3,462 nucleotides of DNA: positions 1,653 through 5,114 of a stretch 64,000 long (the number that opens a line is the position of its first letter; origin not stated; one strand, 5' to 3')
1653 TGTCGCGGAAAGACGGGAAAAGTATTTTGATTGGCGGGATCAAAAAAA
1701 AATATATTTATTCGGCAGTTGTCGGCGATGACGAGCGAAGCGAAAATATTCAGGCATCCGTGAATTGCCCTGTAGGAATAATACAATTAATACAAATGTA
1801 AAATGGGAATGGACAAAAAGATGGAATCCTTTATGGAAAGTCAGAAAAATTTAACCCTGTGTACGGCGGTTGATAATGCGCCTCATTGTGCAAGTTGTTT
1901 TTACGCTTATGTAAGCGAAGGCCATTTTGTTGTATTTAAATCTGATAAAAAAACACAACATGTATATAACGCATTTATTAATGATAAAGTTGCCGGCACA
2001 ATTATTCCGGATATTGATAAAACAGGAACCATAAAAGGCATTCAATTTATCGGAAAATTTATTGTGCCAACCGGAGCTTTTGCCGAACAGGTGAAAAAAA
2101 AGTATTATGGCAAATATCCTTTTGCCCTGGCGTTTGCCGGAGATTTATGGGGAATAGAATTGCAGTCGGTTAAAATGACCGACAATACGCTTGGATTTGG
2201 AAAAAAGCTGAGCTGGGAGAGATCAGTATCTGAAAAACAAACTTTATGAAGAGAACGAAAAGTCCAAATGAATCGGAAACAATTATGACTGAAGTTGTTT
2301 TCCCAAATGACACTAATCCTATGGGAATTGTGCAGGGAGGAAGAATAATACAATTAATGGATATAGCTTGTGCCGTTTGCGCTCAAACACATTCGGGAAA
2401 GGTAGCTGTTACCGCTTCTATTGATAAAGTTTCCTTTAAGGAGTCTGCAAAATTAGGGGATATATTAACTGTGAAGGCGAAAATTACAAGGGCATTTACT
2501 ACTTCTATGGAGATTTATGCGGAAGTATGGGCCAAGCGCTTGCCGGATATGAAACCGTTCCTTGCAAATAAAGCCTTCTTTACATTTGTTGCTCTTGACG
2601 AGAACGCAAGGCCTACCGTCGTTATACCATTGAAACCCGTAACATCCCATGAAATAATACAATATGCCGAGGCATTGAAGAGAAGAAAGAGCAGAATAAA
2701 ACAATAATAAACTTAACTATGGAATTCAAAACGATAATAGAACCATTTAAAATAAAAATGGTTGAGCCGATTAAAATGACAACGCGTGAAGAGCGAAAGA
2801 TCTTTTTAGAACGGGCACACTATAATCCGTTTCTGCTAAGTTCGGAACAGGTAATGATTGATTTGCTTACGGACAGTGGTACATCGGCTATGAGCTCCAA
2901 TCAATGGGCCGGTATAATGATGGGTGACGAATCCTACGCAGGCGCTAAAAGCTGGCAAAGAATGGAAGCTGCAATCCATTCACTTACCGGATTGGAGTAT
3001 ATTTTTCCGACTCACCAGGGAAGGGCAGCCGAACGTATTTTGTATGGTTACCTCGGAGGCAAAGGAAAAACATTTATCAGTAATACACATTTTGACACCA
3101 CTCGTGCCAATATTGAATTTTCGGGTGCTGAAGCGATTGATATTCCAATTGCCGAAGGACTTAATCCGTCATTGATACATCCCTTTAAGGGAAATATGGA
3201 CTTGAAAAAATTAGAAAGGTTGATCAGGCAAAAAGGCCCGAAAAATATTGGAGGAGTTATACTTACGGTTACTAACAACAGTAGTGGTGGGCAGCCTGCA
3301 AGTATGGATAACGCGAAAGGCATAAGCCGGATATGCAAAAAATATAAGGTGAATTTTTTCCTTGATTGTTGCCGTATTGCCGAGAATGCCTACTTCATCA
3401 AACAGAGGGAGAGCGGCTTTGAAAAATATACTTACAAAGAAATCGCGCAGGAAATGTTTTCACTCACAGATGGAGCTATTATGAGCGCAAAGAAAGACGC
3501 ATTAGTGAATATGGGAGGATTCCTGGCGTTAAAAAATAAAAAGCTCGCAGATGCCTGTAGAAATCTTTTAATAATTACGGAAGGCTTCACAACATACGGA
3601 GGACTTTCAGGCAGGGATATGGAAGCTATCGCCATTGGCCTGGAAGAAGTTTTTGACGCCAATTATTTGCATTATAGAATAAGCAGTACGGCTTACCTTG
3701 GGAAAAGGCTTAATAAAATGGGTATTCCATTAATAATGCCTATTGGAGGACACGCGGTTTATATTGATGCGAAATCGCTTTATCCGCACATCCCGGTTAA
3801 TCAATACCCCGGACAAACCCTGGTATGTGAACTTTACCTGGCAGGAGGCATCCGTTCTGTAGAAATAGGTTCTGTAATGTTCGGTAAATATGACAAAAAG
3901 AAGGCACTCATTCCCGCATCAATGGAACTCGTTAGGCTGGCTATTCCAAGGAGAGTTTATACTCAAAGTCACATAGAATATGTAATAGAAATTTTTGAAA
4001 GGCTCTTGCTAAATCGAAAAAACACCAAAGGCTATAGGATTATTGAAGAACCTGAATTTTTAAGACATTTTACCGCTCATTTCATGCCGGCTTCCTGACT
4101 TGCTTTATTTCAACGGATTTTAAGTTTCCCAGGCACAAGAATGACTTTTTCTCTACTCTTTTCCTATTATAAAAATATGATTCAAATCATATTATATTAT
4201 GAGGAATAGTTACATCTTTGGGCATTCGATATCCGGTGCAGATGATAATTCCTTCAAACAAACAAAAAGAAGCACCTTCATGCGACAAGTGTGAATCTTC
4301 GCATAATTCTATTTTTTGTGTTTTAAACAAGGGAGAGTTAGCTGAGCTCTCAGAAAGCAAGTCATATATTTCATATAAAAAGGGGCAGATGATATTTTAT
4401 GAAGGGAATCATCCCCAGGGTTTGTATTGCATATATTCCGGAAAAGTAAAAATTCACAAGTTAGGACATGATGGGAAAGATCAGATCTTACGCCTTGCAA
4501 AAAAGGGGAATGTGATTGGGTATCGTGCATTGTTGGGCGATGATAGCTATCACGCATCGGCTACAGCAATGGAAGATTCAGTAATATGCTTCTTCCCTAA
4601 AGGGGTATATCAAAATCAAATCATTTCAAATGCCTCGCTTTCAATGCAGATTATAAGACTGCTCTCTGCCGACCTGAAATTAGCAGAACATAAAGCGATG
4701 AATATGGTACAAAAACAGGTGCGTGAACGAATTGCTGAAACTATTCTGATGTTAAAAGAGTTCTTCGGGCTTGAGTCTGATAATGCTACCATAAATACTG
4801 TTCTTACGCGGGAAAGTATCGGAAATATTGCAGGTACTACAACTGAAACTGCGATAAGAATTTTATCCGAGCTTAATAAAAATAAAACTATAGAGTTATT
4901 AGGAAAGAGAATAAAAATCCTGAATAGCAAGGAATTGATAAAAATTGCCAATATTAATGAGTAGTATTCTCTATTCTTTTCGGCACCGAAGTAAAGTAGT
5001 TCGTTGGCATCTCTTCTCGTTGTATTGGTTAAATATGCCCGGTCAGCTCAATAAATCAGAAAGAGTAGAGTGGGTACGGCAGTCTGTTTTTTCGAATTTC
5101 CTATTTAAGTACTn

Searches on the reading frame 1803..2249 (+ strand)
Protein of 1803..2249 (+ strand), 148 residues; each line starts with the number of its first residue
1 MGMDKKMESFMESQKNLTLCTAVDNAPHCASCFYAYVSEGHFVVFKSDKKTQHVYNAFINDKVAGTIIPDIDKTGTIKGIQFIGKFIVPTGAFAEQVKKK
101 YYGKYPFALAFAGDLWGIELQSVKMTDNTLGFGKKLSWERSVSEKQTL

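Call 6: search_protein_families(library=pfam, proteins=[window:1803-2249:+], max_evalue=0.00001)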
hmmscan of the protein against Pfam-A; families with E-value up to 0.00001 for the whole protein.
window:1803-2249:+ (148 aa): 0 families

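Call 25: search_protein_families(library=pfam, proteins=[window:1803-2249:+], max_evalue=0.001)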
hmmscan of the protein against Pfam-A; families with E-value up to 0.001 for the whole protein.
window:1803-2249:+ (148 aa): 0 families

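Call 43: search_protein_families(library=ncbifam, proteins=[window:1803-2249:+], max_evalue=0.000001)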
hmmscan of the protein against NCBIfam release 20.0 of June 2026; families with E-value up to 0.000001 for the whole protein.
window:1803-2249:+ (148 aa): 1 family
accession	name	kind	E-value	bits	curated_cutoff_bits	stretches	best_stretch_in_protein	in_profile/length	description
NF002900.0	PRK03467.1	equivalog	1.5e-32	112.4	176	1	7-145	10-148/150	YhbP family protein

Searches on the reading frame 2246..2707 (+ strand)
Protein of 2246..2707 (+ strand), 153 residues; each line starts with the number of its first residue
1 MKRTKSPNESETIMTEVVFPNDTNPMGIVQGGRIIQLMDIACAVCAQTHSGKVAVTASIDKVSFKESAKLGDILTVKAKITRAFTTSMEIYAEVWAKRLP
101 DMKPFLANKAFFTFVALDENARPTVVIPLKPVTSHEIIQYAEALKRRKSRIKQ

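Call 6: search_protein_families(library=pfam, proteins=[window:2246-2707:+], max_evalue=0.00001)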
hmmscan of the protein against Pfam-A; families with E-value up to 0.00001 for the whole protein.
window:2246-2707:+ (153 aa): 1 family
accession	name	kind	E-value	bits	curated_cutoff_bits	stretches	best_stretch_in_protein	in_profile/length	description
PF03061.28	4HBT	-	1.1e-16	61.4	20.6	1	26-97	1-73/79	Thioesterase superfamily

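Call 43: search_protein_families(library=ncbifam, proteins=[window:2246-2707:+], max_evalue=0.000001)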
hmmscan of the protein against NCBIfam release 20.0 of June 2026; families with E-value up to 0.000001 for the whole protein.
window:2246-2707:+ (153 aa): 1 family
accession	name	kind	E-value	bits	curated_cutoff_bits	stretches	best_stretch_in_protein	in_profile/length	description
NF007970.0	PRK10694.1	equivalog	1.1e-16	60.8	162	1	5-124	5-127/133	acyl-CoA thioester hydrolase YciA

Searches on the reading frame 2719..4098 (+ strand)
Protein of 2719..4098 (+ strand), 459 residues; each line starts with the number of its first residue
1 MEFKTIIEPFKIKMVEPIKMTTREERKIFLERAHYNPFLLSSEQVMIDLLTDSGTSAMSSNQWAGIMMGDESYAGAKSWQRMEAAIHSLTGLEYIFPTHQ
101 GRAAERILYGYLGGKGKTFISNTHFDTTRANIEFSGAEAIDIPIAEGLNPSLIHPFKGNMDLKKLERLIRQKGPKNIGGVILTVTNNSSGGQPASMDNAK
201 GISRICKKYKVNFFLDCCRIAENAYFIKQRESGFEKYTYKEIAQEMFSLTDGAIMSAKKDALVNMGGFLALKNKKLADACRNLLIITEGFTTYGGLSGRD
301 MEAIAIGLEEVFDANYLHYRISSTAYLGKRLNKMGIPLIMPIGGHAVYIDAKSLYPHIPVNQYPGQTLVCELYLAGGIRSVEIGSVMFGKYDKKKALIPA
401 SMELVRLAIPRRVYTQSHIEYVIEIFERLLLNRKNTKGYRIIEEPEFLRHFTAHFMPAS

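Call 6: search_protein_families(library=pfam, proteins=[window:2719-4098:+], max_evalue=0.00001)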
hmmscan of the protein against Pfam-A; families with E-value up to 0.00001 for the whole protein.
window:2719-4098:+ (459 aa): 1 family
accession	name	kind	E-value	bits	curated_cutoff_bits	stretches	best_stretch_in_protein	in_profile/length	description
PF01212.27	Beta_elim_lyase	-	1.3e-71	241.8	27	1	48-423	1-286/288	Beta-eliminating lyase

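Call 43: search_protein_families(library=ncbifam, proteins=[window:2719-4098:+], max_evalue=0.000001)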
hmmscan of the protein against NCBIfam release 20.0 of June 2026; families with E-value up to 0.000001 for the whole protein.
window:2719-4098:+ (459 aa): 4 families
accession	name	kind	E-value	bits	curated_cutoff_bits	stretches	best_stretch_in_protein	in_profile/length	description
NF009709.0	PRK13238.1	subfamily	7.1e-203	674.5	285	1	2-458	3-461/463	tryptophanase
NF053783.1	TphnTnaApg1401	equivalog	2.5e-166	554.2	750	1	7-454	6-453/457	tryptophanase TnaA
TIGR02617.1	tnaA_trp_ase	equivalog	3.3e-156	520.9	825.8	1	4-455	1-464/467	tryptophanase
TIGR02618.1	tyr_phenol_ly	equivalog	7e-153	509.7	720.7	1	8-455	2-449/450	tyrosine phenol-lyase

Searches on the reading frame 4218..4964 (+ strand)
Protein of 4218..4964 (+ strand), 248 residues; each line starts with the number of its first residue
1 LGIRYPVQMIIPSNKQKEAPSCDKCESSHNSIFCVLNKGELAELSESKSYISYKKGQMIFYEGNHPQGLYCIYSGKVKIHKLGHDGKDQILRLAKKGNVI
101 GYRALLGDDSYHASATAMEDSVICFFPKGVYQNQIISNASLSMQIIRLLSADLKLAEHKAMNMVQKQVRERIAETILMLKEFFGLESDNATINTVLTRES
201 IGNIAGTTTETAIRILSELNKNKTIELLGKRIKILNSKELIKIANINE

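Call 6: search_protein_families(library=pfam, proteins=[window:4218-4964:+], max_evalue=0.00001)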
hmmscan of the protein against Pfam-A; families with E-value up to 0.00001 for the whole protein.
window:4218-4964:+ (248 aa): 2 families
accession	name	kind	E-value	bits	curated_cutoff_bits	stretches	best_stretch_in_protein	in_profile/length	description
PF00027.35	cNMP_binding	-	4.7e-22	78.2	27.5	1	52-133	3-84/89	Cyclic nucleotide-binding domain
PF13545.12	HTH_Crp_2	-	2.3e-12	47.1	27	1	170-242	1-69/70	Crp-like helix-turn-helix domain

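Call 69: search_protein_families(library=ncbifam, proteins=[window:4218-4964:+], max_evalue=1e-8)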
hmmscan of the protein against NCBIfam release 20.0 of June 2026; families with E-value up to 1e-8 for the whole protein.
window:4218-4964:+ (248 aa): 8 families
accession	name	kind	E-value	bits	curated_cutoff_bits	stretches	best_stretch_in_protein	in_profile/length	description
NF008365.0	PRK11161.1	subfamily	4.6e-30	104.7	228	1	17-246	15-245/250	fumarate/nitrate reduction transcriptional regulator Fnr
NF045989.1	TransRegFnrLRhodb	equivalog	1.6e-22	79.9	300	1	16-241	4-232/245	transcriptional regulator FnrL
NF010499.0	PRK13918.1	equivalog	2.5e-16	59.8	274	1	50-245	14-202/205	CRP/FNR family transcriptional regulator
NF008732.0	PRK11753.1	equivalog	1.8e-15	57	266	1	51-235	26-211/214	cAMP-activated global transcriptional regulator CRP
NF050806.1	TransRegFixKCaul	equivalog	2e-14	53.3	300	1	44-237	19-206/215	transcriptional regulator FixK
TIGR03697.1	NtcA_cyano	equivalog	2.3e-13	50.3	244.95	1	56-240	1-188/193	global nitrogen regulator NtcA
NF052518.1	TransRegLdrP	equivalog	2.4e-11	44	300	1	55-242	6-186/195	transcriptional regulator LdrP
NF006901.0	PRK09392.1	equivalog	9e-10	38.3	211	1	31-245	13-222/236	transcriptional activator FtrB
